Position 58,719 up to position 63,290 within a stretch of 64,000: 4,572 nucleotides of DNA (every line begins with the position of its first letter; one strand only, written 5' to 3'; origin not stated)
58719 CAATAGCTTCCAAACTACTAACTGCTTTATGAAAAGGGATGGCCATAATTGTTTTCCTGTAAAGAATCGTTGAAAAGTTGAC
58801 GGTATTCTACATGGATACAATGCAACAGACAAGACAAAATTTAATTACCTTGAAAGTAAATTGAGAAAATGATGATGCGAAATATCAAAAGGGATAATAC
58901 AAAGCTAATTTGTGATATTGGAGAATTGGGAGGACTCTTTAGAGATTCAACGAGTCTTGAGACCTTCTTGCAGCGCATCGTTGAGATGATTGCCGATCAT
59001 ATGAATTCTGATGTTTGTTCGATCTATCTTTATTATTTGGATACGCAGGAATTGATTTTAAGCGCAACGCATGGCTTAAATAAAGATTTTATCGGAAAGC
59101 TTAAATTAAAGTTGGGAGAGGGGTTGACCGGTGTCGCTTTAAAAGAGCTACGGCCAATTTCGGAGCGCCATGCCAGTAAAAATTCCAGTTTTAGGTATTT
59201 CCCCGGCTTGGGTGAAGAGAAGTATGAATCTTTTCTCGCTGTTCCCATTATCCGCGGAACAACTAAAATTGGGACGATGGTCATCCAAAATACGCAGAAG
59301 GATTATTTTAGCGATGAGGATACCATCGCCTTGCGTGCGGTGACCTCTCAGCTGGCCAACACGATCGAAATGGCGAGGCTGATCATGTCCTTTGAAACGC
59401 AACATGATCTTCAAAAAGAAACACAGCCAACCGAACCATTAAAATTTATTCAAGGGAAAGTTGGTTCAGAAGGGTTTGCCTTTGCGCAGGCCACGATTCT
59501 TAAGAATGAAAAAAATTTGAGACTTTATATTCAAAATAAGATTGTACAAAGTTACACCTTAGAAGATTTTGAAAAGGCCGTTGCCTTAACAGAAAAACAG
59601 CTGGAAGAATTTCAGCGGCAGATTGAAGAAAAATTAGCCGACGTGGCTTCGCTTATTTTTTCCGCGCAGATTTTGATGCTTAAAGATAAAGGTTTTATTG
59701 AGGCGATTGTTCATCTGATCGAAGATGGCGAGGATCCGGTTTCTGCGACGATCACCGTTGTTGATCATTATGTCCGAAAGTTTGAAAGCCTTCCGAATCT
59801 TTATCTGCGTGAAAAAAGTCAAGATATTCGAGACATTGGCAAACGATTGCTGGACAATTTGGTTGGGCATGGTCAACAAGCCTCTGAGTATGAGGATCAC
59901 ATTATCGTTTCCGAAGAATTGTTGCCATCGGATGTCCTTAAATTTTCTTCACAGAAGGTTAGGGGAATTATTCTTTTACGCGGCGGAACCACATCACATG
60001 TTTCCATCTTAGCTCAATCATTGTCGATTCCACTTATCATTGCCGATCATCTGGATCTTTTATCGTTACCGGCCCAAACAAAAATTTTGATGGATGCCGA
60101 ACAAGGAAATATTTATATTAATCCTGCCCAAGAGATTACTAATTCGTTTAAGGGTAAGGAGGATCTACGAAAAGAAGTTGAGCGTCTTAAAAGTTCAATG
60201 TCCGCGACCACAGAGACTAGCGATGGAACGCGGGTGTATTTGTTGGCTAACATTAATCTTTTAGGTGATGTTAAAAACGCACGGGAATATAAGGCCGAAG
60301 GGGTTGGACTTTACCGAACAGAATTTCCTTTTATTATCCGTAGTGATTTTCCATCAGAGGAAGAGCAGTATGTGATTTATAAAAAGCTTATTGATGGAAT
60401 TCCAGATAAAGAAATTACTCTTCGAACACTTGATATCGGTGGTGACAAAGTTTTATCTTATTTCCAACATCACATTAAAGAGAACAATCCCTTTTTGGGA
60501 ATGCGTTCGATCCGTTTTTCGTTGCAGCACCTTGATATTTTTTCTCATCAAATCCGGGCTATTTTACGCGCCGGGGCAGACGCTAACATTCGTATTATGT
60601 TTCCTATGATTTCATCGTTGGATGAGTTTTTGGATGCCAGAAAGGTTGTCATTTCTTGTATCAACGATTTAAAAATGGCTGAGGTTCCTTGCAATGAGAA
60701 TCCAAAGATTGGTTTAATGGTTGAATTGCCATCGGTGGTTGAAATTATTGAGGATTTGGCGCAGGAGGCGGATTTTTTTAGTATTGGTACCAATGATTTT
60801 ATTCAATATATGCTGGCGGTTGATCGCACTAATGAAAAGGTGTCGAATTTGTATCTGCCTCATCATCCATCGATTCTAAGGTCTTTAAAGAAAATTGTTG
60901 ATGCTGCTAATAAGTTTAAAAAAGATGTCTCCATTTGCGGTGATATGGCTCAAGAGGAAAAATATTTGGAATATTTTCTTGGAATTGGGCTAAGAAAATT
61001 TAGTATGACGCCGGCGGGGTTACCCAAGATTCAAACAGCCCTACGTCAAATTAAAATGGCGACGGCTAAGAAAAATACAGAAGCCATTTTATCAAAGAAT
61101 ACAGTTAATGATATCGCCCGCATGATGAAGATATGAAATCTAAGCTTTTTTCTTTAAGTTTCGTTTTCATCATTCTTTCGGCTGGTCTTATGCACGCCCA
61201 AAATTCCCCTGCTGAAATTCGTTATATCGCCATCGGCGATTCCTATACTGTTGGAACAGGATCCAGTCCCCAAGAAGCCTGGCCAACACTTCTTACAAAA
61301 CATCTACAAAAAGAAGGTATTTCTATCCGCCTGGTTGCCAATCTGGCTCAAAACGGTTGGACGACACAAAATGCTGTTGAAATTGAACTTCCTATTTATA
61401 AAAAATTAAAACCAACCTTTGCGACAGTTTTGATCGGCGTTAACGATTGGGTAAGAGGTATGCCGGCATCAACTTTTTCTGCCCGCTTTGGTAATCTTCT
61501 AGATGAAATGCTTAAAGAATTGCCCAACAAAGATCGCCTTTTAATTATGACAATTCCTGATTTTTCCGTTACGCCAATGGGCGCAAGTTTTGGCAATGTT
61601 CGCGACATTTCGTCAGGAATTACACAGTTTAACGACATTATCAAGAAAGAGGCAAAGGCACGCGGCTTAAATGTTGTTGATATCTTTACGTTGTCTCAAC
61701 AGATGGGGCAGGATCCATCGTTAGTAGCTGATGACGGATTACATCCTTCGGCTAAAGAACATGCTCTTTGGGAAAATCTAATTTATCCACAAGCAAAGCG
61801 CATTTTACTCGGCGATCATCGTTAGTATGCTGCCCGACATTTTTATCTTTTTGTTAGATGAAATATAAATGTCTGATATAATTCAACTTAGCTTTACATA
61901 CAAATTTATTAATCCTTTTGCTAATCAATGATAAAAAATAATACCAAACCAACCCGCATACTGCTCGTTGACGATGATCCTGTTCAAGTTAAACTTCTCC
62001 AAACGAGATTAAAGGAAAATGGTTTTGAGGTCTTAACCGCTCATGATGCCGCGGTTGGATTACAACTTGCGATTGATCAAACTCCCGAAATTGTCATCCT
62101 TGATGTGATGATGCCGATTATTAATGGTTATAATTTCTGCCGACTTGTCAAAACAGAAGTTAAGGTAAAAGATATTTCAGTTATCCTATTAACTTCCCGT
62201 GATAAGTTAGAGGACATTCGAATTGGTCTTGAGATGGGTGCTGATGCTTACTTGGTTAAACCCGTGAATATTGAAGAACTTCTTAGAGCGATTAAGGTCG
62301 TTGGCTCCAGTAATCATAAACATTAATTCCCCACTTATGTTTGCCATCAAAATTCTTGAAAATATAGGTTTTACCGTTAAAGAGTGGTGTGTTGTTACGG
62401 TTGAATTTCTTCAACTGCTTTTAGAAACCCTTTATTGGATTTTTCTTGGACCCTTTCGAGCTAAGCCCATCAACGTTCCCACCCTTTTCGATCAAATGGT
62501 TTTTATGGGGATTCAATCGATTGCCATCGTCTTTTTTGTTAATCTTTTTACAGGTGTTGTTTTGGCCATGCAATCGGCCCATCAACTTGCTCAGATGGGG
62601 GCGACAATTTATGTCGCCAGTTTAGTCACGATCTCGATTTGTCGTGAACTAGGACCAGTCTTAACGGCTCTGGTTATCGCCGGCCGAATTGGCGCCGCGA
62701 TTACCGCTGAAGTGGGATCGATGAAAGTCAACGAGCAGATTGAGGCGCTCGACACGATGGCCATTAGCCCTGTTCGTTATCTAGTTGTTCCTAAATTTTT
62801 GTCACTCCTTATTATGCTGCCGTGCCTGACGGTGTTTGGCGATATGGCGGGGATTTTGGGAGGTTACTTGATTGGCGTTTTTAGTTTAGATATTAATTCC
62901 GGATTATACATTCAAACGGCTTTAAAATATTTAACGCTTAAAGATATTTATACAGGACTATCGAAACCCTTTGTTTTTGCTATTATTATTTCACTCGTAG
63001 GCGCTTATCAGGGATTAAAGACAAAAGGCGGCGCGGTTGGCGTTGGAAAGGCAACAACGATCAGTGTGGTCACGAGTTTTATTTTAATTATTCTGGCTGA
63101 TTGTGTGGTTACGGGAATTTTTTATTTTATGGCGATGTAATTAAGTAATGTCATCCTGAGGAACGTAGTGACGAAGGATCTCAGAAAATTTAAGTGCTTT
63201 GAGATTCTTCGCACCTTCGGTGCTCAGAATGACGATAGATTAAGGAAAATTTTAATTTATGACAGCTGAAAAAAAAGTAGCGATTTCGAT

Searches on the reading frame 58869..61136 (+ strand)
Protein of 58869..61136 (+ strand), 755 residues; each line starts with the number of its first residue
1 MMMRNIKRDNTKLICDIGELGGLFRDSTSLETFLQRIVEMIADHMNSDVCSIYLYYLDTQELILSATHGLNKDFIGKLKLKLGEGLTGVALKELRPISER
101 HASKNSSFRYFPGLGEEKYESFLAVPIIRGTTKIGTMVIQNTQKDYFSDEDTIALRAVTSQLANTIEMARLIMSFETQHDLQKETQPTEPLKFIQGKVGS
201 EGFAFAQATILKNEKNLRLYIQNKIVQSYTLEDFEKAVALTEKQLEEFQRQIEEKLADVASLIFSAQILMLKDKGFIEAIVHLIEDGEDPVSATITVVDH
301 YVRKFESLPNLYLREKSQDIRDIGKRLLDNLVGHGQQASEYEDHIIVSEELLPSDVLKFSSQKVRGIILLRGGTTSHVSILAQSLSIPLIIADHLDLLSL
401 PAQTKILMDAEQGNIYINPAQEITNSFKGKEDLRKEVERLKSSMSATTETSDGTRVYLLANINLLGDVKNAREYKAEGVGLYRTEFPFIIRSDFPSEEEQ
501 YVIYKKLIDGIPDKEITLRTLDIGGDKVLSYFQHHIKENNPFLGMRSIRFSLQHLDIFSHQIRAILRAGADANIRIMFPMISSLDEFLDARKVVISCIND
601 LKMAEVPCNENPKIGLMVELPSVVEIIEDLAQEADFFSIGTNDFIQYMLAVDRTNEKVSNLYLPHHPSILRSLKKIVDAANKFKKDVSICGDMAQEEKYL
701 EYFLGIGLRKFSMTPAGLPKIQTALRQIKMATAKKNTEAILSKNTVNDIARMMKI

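Call 43: search_protein_families(library=pfam, proteins=[window:58869-61136:+], max_evalue=0.00001)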
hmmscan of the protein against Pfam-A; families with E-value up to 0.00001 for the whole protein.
window:58869-61136:+ (755 aa): 6 families
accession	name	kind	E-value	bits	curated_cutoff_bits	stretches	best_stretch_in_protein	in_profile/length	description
PF02896.24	PEP-utilizers_C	-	3.7e-96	322.2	22.8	1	440-729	4-292/293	PEP-utilising enzyme, PEP-binding domain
PF05524.18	PEP-utilisers_N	-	8.9e-18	65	24.4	1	195-315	1-120/121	PEP-utilising enzyme, N-terminal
PF13185.12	GAF_2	-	3.6e-15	56.8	28.6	1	28-167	2-136/136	GAF domain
PF01590.32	GAF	-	3.6e-13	50.6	22.4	1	30-166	2-133/133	GAF domain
PF00391.29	PEP-utilizers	-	7.2e-13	48.4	23.1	1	342-413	3-72/72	PEP-utilising enzyme, mobile domain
PF13492.12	GAF_3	-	7.1e-10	39.8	27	1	29-167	1-128/129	GAF domain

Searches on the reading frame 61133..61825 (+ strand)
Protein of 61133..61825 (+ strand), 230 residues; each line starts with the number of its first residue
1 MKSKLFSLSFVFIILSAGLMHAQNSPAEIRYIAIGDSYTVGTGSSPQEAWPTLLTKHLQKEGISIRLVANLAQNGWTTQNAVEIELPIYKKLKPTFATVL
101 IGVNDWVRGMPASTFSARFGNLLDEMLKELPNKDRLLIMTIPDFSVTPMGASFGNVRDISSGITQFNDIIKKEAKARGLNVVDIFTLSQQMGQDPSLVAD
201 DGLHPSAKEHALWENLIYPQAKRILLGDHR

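Call 43: search_protein_families(library=pfam, proteins=[window:61133-61825:+], max_evalue=0.00001)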
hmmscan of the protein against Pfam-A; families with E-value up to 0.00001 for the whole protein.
window:61133-61825:+ (230 aa): 2 families
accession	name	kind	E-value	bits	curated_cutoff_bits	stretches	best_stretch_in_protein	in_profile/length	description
PF13472.12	Lipase_GDSL_2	-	4.2e-26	93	32.9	1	33-211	1-177/178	GDSL-like Lipase/Acylhydrolase family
PF00657.28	Lipase_GDSL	-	2e-20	74.3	23.6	1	31-213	1-204/208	GDSL-like Lipase/Acylhydrolase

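Call 88: find_encoding_contigs(protein=window:61133-61825:+, flank=10000, max_places=3)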
Protein window:61133-61825:+ (230 aa): 3 contigs read that carry it; 3 places shown.
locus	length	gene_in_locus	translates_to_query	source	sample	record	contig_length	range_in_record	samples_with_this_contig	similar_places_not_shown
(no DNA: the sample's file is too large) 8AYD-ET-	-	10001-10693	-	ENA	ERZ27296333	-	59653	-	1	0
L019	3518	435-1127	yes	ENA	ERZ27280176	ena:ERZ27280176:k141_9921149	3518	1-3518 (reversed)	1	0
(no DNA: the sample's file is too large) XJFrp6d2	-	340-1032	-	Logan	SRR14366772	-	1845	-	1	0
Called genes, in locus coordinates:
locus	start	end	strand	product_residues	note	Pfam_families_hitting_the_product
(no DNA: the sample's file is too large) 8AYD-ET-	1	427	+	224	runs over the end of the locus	-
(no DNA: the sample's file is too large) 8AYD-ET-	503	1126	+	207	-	-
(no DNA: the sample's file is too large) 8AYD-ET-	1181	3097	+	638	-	PF02310:B12-binding, PF04055:Radical_SAM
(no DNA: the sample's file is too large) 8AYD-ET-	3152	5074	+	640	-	PF02310:B12-binding, PF04055:Radical_SAM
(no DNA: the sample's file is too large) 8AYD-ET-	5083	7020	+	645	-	PF02310:B12-binding (weak), PF04055:Radical_SAM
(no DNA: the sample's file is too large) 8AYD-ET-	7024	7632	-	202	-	-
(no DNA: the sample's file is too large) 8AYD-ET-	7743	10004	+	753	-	PF01590:GAF, PF13185:GAF_2, PF13492:GAF_3, PF05524:PEP-utilisers_N, PF00391:PEP-utilizers, PF02896:PEP-utilizers_C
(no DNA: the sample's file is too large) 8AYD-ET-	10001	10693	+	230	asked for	PF00657:Lipase_GDSL, PF13472:Lipase_GDSL_2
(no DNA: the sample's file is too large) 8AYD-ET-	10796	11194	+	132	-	PF00072:Response_reg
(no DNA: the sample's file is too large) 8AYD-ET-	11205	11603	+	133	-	?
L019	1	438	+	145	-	?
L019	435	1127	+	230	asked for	PF00657:Lipase_GDSL, PF13472:Lipase_GDSL_2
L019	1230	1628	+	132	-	PF00072:Response_reg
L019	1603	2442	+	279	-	PF02405:MlaE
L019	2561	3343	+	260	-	PF00005:ABC_tran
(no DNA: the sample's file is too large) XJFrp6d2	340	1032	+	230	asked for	PF00657:Lipase_GDSL, PF13472:Lipase_GDSL_2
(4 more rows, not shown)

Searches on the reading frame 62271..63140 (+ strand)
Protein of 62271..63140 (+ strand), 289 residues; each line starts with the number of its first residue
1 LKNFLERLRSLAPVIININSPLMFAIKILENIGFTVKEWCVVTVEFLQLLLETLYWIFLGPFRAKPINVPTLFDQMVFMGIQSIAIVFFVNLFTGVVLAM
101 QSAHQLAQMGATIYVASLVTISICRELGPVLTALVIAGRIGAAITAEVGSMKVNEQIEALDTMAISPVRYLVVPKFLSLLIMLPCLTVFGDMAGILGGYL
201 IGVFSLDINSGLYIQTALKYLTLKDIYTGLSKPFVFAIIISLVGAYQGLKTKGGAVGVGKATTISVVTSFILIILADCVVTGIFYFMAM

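Call 43: search_protein_families(library=pfam, proteins=[window:62271-63140:+], max_evalue=0.00001)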
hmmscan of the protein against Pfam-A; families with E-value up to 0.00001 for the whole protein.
window:62271-63140:+ (289 aa): 1 family
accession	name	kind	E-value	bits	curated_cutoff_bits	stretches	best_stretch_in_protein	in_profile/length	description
PF02405.21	MlaE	-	2.3e-76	256.5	22.5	1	73-281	2-210/212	Permease MlaE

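Call 86: find_encoding_contigs(protein=window:62271-63140:+, flank=10000, max_places=3)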
Protein window:62271-63140:+ (289 aa): no gene with exactly this product is on record in the collection.
